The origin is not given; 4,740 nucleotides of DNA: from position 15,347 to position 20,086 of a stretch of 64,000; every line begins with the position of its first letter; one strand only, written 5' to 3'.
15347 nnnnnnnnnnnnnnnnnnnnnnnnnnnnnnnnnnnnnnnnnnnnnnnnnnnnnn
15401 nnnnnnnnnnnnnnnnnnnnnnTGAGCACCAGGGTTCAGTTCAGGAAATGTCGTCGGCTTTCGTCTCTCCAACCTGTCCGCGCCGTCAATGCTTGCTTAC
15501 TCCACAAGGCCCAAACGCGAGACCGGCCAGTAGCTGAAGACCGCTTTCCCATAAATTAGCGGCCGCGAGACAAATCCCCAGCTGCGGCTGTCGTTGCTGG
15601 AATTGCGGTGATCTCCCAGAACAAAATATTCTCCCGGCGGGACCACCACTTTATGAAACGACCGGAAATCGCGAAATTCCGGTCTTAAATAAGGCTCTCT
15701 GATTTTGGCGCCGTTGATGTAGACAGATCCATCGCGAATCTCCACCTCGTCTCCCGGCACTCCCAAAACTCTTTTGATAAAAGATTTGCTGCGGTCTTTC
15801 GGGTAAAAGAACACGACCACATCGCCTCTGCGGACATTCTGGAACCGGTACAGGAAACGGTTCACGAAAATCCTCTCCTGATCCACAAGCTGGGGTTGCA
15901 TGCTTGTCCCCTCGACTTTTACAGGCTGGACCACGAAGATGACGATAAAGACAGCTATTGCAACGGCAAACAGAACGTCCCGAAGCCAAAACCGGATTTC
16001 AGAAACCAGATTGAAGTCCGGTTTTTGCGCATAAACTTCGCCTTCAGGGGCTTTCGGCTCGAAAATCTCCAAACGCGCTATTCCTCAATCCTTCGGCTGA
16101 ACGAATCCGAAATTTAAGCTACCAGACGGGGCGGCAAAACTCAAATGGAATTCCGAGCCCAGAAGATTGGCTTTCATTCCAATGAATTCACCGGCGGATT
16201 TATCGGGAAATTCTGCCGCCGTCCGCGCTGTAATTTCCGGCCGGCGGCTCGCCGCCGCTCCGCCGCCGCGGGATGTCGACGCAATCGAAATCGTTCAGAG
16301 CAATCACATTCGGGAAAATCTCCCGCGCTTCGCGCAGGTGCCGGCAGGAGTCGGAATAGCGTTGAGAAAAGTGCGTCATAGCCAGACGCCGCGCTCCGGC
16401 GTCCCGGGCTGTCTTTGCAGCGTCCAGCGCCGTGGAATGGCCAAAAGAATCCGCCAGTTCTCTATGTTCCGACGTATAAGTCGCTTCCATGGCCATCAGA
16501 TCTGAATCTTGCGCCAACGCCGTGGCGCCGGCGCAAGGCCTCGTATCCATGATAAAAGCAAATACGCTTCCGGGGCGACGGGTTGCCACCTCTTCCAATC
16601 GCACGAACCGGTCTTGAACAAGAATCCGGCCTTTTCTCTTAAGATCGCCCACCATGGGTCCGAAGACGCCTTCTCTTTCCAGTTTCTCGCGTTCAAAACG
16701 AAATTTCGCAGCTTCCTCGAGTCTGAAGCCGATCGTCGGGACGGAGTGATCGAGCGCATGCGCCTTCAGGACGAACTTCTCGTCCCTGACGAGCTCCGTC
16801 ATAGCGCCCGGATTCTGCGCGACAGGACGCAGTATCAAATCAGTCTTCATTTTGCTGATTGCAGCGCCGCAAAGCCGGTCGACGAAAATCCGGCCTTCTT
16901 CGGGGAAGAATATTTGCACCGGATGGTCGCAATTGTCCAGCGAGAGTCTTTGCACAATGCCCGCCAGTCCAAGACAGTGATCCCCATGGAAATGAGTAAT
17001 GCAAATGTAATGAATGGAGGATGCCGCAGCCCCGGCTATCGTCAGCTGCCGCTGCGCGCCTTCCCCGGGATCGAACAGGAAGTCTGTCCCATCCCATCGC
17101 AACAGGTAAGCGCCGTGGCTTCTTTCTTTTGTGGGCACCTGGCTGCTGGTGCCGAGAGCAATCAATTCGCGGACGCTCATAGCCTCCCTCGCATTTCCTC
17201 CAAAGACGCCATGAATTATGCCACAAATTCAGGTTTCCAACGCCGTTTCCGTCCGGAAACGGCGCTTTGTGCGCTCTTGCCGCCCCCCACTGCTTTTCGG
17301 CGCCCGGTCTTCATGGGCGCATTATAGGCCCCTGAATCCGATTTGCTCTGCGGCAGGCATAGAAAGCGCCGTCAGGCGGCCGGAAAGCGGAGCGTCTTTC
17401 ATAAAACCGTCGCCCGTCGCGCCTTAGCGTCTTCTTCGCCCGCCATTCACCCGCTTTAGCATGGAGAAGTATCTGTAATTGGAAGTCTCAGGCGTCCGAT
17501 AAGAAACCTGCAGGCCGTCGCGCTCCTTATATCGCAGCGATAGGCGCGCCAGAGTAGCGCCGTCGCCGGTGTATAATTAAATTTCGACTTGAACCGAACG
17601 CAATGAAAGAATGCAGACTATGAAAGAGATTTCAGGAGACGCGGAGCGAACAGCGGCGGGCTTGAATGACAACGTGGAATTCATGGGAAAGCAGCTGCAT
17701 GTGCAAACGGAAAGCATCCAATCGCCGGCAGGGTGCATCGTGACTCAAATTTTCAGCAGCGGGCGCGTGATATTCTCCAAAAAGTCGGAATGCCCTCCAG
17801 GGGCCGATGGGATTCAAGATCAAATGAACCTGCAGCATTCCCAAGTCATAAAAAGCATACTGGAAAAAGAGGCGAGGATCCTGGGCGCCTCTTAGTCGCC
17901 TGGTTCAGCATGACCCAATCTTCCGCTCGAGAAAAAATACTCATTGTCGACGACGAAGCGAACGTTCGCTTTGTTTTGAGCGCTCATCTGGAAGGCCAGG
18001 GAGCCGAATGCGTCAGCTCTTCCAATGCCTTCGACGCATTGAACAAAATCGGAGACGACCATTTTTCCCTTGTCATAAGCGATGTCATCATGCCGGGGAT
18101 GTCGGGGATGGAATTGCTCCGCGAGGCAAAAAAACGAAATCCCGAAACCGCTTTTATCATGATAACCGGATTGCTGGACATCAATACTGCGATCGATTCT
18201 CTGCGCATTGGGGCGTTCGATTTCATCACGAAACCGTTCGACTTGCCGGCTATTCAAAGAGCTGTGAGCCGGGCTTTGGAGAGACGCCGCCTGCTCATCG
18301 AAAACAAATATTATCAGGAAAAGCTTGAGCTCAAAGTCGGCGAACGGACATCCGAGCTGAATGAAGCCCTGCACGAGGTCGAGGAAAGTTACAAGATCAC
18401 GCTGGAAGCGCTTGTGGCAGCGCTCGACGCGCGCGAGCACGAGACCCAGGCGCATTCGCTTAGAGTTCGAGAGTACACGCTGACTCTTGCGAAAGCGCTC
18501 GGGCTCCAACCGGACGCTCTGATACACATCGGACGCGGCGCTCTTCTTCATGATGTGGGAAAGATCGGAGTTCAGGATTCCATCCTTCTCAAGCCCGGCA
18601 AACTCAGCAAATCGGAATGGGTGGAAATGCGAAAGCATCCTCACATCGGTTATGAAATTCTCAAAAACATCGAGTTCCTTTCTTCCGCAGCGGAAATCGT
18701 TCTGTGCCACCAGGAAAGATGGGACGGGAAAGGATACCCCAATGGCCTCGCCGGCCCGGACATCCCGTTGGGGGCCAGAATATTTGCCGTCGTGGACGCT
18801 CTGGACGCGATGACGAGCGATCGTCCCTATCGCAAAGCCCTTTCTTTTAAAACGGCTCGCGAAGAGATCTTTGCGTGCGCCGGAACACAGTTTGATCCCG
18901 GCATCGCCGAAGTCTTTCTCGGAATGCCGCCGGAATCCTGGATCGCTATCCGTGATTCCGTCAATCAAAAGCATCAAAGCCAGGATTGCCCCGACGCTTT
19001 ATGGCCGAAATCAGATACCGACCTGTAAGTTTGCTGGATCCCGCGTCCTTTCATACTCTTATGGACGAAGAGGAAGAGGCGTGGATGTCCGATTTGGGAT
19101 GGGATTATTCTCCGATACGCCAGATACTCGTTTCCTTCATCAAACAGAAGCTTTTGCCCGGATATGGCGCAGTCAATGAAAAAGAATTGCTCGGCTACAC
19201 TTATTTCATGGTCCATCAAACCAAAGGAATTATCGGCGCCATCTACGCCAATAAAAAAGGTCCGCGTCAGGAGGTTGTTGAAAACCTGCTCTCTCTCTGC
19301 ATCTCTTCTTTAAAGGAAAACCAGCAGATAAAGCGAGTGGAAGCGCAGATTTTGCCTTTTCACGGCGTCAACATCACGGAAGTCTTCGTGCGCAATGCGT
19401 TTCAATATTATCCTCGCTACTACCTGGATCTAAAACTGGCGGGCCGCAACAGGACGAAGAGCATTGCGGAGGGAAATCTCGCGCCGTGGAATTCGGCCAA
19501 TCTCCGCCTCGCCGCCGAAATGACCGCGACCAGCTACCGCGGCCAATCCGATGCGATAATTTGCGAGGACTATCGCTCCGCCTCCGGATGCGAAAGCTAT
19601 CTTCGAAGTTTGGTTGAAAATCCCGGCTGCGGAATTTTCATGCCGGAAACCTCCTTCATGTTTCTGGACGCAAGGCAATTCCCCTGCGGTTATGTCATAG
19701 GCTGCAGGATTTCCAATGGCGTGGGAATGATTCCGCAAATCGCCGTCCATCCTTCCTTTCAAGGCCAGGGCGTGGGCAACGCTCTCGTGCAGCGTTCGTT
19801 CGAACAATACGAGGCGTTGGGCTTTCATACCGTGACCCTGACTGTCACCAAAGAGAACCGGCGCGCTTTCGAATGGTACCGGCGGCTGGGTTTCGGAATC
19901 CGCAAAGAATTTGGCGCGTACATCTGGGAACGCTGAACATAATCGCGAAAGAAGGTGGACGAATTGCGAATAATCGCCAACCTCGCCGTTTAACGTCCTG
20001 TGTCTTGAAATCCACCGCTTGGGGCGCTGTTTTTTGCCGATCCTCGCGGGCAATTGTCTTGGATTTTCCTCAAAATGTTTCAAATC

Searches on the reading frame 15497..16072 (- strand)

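Call 44: search_protein_families(library=pfam, proteins=[window:15497-16072:-], max_evalue=0.001)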
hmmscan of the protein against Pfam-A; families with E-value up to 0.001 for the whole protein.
window:15497-16072:- (191 aa): 2 families
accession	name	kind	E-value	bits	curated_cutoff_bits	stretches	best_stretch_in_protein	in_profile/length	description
PF10502.14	Peptidase_S26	-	2.5e-52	177.6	22.9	1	29-182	4-168/168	Signal peptidase, peptidase S26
PF00717.28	Peptidase_S24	-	0.0002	21.5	23.3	1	51-111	38-90/116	Peptidase S24-like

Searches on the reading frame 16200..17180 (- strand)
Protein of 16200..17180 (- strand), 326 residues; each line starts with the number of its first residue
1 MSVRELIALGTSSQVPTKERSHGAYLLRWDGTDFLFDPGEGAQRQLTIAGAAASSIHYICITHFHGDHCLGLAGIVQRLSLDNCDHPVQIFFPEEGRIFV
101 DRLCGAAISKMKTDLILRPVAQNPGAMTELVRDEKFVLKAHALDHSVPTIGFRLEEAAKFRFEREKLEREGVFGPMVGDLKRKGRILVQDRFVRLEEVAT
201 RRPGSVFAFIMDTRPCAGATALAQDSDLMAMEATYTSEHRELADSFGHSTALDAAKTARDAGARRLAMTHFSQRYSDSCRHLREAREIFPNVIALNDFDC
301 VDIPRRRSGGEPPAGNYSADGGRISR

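Call 44: search_protein_families(library=pfam, proteins=[window:16200-17180:-], max_evalue=0.001)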
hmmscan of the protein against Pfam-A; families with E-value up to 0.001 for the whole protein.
window:16200-17180:- (326 aa): 3 families
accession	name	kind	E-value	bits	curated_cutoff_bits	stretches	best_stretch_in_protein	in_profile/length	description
PF12706.13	Lactamase_B_2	-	2.9e-12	47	27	2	34-155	3-131/200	Beta-lactamase superfamily domain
PF00753.33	Lactamase_B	-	1.3e-10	42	22.7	1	24-100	8-88/196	Metallo-beta-lactamase superfamily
PF23023.1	Anti-Pycsar_Apyc1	-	0.00065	19.7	50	1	8-81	7-79/250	Anti-Pycsar protein Apyc1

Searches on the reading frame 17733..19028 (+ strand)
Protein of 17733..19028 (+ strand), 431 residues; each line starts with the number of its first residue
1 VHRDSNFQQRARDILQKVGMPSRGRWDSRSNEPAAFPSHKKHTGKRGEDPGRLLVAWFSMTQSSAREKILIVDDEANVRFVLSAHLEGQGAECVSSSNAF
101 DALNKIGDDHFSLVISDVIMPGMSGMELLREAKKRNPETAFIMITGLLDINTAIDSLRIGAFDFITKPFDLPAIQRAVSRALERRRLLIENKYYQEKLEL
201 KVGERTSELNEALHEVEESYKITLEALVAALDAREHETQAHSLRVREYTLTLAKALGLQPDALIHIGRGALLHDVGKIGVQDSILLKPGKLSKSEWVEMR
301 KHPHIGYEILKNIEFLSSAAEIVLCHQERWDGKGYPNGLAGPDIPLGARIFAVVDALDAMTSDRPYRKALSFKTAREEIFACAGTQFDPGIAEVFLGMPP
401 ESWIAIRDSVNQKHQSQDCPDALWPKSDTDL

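Call 44: search_protein_families(library=pfam, proteins=[window:17733-19028:+], max_evalue=0.001)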
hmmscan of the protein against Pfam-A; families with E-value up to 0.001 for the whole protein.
window:17733-19028:+ (431 aa): 3 families
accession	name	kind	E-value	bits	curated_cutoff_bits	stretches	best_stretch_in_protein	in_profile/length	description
PF13487.12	HD_5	-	5.3e-33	114.6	27.2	1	228-390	4-169/170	HD domain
PF00072.30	Response_reg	-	2.5e-24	86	30.2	1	69-178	1-110/111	Response regulator receiver domain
PF01966.28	HD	-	6.2e-22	78.5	22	1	240-360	3-116/116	HD domain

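Call 78: search_protein_families(library=ncbifam, proteins=[window:17733-19028:+], max_evalue=0.001)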
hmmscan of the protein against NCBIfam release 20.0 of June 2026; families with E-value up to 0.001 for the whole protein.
window:17733-19028:+ (431 aa): 95 families (the best 25 are shown)
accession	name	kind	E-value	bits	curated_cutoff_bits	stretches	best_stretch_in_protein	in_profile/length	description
NF053512.1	nitric_RR_NosR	exception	4e-68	230.4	400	1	69-401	1-356/422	response regulator c-di-GMP phosphodiesterase, NosR family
NF008469.0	PRK11361.1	equivalog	3.7e-29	101.7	714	1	65-198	3-136/461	acetoacetate metabolism transcriptional regulator AtoC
NF045505.1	RR_RssB_Pseudo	equivalog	3e-26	92.4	700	1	66-209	5-149/394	two-component system response regulator RssB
TIGR01818.1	ntrC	equivalog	8.7e-26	90.7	558.6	1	69-187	1-119/463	nitrogen regulation protein NR(I)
NF006900.1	PRK09390.1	equivalog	2.3e-25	89.3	255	1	65-209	3-143/203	response regulator FixJ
NF047793.1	ResRegPgtA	equivalog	9e-25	87.3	650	1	64-200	3-140/414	two-component system response regulator PgtA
NF051870.1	NAssimRespRegNtrX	equivalog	2.9e-23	82.5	600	1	68-198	3-135/452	nitrogen assimilation response regulator NtrX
NF008176.1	PRK10923.1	equivalog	8e-23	80.7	620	1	66-185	3-122/469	nitrogen regulation protein NR(I)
NF007689.0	PRK10365.1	equivalog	1.2e-18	67.2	760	1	67-185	6-124/441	sigma-54-dependent response regulator transcription factor ZraR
NF045944.1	ResRegRpaBCyano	equivalog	1.9e-18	66.7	330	1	70-190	1-120/229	response regulator transcription factor RpaB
NF053854.1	RespRegPhoBBctds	equivalog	2e-18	66.6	270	1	69-205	1-138/225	two-component system response regulator PhoB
TIGR02154.1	PhoB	equivalog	8.4e-18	64.5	296.2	1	67-188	3-125/226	phosphate regulon transcriptional regulator PhoB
NF007969.0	PRK10693.1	equivalog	2.4e-17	62.9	329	1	60-182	1-124/337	two-component system response regulator RssB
NF011695.0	PRK15115.1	equivalog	2.9e-17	62.6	763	1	66-193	6-133/445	two-component system response regulator GlrR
NF049963.1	RespRegFlgRCampy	domain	3.2e-17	62.5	750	1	69-182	3-113/429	fla regulon two-component system response regulator FlgR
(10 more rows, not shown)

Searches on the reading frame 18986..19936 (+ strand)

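Call 44: search_protein_families(library=pfam, proteins=[window:18986-19936:+], max_evalue=0.001)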
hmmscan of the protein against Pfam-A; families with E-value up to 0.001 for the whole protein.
window:18986-19936:+ (316 aa): 6 families
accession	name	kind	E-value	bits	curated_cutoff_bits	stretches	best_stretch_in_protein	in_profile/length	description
PF00583.31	Acetyltransf_1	-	1.6e-15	57.8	20.7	1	233-303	44-116/116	Acetyltransferase (GNAT) family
PF13508.13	Acetyltransf_7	-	5.1e-11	43.2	27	1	233-303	14-82/84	Acetyltransferase (GNAT) domain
PF13673.13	Acetyltransf_10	-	3e-09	37.4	23.6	1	221-303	30-107/128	Acetyltransferase (GNAT) domain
PF08445.16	FR47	-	1.9e-07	31.4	22.1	1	238-306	13-80/86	FR47-like protein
PF13302.13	Acetyltransf_3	-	5.9e-05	24.2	25.4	0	229-303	62-137/138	Acetyltransferase (GNAT) domain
PF13527.13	Acetyltransf_9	-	0.00099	19.6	25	0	246-305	72-126/127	Acetyltransferase (GNAT) domain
